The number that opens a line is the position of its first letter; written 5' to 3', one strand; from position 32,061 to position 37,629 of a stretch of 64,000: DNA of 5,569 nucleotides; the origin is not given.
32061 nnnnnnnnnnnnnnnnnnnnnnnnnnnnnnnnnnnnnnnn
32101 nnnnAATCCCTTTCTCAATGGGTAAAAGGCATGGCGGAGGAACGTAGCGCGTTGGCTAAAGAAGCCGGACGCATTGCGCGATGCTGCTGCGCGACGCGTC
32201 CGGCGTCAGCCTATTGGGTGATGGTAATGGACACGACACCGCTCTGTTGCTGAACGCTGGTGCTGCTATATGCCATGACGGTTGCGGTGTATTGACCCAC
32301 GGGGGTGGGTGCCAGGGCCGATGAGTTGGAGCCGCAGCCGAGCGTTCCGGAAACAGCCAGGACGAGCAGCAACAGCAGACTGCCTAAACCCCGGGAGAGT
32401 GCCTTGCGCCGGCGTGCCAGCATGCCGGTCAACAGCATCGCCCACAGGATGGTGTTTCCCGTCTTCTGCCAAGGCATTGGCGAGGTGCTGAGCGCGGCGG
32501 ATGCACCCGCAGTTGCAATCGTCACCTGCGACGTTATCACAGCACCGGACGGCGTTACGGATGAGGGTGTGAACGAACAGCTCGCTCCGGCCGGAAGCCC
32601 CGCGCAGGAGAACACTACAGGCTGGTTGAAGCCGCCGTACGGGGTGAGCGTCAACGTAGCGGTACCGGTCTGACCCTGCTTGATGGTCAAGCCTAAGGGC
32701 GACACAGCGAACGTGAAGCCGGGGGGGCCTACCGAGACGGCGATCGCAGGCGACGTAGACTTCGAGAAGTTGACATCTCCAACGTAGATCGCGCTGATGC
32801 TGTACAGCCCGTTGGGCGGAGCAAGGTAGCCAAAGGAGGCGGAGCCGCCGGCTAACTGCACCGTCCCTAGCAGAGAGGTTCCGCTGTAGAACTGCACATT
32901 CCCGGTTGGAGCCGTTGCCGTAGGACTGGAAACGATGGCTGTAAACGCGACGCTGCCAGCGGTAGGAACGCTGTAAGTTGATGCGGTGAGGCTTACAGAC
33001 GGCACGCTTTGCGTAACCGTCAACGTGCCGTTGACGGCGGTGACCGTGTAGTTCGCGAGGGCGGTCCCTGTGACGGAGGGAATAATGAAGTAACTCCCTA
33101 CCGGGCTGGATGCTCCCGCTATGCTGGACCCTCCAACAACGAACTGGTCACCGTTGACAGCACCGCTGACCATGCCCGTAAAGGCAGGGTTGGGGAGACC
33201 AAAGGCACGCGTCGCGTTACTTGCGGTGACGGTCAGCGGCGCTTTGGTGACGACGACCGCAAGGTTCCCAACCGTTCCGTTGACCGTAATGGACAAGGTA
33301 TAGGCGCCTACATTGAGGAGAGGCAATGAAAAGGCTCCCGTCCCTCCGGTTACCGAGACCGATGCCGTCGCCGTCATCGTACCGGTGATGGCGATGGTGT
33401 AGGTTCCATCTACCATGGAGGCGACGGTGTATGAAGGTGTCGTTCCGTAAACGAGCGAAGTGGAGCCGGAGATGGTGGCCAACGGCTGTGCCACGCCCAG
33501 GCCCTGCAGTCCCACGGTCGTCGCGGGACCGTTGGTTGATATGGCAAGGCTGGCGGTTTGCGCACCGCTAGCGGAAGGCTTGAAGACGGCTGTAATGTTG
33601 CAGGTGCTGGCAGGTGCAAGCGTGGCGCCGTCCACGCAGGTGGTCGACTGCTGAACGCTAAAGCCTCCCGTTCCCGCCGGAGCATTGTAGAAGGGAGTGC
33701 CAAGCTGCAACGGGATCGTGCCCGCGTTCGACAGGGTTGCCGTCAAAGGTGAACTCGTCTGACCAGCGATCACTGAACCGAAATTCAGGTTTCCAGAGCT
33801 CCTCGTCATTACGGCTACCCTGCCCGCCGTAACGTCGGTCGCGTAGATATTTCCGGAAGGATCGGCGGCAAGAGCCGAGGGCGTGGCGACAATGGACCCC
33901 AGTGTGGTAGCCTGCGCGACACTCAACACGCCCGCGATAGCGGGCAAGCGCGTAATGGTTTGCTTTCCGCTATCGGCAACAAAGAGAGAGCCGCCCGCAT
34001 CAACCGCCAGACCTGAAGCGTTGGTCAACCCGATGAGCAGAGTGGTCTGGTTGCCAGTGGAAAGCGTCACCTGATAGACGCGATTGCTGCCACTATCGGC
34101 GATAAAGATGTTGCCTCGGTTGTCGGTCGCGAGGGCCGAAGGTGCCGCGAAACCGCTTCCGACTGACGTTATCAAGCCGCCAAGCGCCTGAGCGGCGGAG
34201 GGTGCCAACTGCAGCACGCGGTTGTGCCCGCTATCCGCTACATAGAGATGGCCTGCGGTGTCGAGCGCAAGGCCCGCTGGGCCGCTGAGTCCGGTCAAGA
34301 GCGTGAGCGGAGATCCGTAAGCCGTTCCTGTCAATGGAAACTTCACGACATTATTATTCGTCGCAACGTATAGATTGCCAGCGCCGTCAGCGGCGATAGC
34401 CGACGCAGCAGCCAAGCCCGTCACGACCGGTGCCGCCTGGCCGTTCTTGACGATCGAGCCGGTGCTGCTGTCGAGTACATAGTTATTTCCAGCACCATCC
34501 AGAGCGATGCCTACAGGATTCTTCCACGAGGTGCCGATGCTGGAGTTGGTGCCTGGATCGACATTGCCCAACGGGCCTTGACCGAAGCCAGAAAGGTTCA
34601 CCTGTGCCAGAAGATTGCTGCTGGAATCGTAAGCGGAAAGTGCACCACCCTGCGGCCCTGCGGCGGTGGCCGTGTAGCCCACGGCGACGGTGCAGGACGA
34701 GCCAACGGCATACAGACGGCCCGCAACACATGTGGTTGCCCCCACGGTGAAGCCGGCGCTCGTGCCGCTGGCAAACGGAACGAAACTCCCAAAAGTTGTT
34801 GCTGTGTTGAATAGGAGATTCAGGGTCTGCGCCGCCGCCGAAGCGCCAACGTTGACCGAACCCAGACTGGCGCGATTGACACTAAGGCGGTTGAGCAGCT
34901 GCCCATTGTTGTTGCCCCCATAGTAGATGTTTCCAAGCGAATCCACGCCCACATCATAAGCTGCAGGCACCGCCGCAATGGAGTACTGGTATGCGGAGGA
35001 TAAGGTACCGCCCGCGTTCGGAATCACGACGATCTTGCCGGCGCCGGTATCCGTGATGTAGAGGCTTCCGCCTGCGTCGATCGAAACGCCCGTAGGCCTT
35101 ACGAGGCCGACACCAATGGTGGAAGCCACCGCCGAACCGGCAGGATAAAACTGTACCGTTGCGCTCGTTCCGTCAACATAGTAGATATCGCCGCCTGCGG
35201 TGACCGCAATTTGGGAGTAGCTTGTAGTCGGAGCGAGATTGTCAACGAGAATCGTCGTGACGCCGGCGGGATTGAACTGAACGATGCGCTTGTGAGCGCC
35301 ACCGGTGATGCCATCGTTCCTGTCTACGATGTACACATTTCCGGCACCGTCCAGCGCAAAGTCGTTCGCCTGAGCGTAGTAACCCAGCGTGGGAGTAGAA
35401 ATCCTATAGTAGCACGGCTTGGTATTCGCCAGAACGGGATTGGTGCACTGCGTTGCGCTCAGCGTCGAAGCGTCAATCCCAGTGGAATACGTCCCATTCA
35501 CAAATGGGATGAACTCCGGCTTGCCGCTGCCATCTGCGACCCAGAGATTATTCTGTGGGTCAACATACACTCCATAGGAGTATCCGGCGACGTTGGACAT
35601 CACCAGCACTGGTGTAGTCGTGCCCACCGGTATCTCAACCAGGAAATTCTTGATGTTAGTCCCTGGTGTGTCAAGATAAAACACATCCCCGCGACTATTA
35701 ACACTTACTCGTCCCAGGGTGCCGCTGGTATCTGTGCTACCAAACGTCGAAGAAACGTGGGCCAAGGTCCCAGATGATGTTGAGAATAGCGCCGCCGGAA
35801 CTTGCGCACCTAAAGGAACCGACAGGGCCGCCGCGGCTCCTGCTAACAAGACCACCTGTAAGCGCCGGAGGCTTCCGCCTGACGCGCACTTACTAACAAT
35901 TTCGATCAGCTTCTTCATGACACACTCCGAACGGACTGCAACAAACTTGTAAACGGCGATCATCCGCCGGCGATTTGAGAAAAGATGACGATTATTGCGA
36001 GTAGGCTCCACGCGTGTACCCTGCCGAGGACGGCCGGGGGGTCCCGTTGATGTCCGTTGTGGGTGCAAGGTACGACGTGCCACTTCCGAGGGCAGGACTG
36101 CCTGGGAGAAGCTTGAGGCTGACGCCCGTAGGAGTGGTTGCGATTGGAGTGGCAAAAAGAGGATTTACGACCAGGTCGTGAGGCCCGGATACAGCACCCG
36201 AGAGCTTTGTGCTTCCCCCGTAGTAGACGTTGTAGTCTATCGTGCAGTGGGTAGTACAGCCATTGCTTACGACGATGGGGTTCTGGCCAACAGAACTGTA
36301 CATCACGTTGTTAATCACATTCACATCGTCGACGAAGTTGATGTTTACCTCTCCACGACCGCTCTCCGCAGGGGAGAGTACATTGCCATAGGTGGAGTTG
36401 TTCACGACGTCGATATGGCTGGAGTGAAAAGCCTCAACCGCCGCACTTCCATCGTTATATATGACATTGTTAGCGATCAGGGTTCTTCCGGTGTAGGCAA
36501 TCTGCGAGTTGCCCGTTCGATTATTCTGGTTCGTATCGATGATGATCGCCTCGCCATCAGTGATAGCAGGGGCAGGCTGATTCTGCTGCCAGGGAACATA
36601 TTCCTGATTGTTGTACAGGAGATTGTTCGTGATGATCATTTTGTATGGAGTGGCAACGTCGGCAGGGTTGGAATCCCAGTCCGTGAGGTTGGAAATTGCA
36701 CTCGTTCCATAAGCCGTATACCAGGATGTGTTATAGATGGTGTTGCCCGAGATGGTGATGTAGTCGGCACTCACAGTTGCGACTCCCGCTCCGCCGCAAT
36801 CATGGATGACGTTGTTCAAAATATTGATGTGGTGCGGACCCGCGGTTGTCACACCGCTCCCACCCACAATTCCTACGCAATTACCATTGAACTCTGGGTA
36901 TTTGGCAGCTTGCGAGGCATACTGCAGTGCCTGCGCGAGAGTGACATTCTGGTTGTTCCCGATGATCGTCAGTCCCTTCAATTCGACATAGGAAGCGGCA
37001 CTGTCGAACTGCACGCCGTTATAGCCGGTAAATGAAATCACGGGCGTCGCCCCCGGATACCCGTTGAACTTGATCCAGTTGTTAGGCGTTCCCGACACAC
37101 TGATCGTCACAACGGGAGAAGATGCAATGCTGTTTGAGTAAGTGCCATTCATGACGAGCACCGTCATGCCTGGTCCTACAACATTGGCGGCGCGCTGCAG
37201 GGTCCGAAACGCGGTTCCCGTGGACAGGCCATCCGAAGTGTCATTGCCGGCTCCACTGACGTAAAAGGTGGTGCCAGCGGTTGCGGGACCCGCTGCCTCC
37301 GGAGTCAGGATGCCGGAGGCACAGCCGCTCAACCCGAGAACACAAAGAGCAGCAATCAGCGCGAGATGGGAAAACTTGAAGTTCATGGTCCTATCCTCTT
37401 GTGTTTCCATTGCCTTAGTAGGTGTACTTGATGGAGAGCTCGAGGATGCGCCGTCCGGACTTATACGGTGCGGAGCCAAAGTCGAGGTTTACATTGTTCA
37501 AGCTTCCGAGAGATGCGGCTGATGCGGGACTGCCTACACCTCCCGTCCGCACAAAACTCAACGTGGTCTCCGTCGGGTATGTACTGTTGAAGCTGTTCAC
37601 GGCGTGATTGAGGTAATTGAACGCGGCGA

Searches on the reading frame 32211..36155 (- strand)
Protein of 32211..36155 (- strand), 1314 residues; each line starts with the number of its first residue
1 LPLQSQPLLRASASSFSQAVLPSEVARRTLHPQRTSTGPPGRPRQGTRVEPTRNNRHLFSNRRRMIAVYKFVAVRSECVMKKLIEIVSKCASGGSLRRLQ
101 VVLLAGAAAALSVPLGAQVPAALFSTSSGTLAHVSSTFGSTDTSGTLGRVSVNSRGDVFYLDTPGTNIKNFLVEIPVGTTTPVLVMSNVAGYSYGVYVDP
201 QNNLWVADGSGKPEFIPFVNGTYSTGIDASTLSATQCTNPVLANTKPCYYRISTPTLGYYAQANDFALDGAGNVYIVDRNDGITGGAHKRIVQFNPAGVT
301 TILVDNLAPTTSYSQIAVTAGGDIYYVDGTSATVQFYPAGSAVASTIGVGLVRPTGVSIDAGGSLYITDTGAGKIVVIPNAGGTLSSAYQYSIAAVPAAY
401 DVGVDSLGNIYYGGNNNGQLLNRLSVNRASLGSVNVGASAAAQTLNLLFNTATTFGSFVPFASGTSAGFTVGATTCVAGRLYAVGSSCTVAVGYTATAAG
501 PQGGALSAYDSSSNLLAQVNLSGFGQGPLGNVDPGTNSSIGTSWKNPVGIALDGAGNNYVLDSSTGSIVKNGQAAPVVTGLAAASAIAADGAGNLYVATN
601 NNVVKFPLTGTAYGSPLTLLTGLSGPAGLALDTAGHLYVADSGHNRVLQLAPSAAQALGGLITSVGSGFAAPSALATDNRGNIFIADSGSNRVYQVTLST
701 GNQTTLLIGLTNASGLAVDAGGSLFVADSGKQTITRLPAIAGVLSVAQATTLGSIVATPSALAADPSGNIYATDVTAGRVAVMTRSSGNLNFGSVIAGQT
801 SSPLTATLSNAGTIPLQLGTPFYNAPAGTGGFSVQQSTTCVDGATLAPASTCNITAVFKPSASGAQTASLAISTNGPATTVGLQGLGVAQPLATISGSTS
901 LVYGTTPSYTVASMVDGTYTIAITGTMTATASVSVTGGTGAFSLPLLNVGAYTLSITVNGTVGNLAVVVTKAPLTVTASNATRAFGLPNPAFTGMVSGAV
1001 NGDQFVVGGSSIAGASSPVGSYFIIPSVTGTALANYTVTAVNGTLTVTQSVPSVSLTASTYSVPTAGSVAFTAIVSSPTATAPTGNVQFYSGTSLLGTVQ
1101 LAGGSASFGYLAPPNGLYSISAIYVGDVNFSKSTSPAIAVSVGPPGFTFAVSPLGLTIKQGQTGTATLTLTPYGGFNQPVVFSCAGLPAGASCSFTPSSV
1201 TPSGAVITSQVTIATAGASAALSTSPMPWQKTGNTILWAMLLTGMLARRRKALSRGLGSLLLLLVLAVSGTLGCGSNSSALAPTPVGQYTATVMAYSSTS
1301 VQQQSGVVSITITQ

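Call 9: search_protein_families(library=pfam, proteins=[window:32211-36155:-], max_evalue=0.001)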
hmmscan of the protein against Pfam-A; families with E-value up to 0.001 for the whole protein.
window:32211-36155:- (1314 aa): 11 families
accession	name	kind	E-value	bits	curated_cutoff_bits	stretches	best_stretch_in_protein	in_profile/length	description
PF01436.27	NHL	-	1e-27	95.2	20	1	623-649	1-27/28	NHL repeat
PF18676.6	MBG_2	-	2.2e-15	57.5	25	1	974-1046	1-72/72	MBG domain (YGX type)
PF16640.11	Big_3_5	-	2.6e-13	50.8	35.5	1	1056-1142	1-87/88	Bacterial Ig-like domain (group 3)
PF08450.18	SGL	-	9.4e-10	38.9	26.3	0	262-392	87-223/246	SMP-30/Gluconolactonase/LRE-like region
PF15780.11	ASH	-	6.8e-09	36.2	27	1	788-876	12-92/98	Abnormal spindle-like microcephaly-assoc'd, ASPM-SPD-2-Hydin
PF24684.1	Vgb_lyase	-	2e-07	30.5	50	1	547-729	99-283/290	Virginiamycin B lyase family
PF06739.17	SBBP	-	1.8e-06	28.2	20.5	0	400-419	16-35/38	Beta-propeller repeat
PF22544.2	HYDIN_VesB_CFA65-like_Ig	-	8.3e-06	26.4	25.5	1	788-881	8-95/100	HYDIN/CFA65/VesB-like, Ig-like domain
PF22073.2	Cep192_D4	-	1.8e-05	25.3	35.5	0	789-887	10-111/112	Cep192 domain 4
PF07494.17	Reg_prop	-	1.8e-05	24.8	20.4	0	192-207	6-21/24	Two component regulator propeller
PF25021.1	TEN_NHL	-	0.00045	19.7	27.1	0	669-696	329-356/357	Teneurin NHL domain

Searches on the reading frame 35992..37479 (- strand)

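Call 76: search_protein_families(library=pfam, proteins=[window:35992-37479:-], max_evalue=0.00001)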
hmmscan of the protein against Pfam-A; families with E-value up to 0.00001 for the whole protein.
window:35992-37479:- (495 aa): 1 family
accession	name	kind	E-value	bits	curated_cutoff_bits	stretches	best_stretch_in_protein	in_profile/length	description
PF13229.12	Beta_helix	-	8.1e-06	26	25.9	0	148-256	41-139/158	Right handed beta helix region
